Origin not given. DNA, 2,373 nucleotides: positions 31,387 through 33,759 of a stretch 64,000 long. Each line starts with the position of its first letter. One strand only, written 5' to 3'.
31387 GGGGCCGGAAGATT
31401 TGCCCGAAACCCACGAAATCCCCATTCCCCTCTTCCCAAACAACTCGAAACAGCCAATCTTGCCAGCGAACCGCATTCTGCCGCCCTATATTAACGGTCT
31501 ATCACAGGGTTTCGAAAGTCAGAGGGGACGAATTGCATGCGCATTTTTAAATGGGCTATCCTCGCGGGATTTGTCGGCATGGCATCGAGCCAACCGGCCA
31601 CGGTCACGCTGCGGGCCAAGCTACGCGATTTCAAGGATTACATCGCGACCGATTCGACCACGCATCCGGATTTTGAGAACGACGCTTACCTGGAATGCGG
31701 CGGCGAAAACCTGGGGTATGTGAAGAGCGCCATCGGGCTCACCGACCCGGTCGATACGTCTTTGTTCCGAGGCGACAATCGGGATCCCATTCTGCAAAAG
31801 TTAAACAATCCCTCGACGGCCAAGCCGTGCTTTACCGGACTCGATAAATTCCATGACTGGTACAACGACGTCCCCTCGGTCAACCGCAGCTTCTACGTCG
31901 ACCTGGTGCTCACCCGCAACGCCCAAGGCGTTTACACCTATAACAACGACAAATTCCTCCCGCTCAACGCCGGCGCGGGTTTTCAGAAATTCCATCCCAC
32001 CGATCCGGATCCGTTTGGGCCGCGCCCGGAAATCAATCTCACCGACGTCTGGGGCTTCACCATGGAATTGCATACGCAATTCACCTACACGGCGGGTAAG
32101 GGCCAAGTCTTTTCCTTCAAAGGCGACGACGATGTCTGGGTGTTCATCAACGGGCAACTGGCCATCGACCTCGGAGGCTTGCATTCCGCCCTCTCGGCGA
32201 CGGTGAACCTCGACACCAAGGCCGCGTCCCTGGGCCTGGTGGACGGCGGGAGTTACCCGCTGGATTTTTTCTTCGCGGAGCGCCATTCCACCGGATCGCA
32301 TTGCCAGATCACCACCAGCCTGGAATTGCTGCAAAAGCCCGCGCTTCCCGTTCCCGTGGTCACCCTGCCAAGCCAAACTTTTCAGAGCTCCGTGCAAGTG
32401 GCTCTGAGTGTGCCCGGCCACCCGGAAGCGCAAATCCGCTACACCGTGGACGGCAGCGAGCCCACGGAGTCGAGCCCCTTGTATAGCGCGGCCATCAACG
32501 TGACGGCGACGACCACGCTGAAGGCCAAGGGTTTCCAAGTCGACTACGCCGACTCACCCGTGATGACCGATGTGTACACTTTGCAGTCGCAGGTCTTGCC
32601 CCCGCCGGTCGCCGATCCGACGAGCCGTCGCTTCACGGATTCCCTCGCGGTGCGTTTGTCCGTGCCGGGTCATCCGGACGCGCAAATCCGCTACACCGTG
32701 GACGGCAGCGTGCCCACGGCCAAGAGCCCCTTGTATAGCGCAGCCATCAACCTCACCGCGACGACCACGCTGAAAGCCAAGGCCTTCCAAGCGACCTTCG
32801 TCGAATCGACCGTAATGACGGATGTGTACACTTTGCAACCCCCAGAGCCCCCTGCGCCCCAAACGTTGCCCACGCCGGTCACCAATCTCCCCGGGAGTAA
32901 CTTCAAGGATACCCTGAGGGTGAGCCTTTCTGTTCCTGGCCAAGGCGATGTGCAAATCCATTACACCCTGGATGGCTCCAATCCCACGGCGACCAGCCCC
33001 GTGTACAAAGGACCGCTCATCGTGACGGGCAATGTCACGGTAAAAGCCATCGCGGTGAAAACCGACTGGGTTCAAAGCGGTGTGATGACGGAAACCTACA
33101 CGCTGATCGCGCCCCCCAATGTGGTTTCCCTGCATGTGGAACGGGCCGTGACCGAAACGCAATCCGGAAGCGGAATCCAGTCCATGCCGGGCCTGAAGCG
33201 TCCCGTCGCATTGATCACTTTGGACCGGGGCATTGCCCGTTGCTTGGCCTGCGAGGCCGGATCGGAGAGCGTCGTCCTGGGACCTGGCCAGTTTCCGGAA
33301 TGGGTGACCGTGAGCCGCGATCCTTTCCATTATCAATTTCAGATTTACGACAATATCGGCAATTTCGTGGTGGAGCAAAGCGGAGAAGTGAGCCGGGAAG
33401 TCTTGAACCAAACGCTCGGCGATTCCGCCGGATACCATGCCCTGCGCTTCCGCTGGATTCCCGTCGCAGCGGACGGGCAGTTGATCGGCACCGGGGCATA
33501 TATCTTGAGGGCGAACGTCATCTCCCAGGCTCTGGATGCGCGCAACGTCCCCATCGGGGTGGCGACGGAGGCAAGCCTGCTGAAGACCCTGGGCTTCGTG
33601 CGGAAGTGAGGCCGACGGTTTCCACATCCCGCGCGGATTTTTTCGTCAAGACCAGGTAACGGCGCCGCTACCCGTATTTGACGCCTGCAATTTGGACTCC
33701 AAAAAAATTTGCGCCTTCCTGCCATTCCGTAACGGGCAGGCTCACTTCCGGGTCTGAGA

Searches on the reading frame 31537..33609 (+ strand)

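Call 45: search_protein_families(library=pfam, proteins=[window:31537-33609:+])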
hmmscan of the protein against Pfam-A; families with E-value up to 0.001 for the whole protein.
window:31537-33609:+ (690 aa): 4 families
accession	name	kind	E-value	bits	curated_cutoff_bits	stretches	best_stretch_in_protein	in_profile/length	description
PF13290.12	CHB_HEX_C_1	-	2.3e-51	172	22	3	278-344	2-67/67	Chitobiase/beta-hexosaminidase C-terminal domain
PF13287.12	Fn3_assoc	-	1.2e-46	157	23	3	470-521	8-59/59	Fn3 associated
PF07691.17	PA14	-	2.3e-09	37.7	24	1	173-266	45-137/147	PA14 domain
PF03174.19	CHB_HEX_C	-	3.3e-05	24.2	23.6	0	459-508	25-69/76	Chitobiase/beta-hexosaminidase C-terminal domain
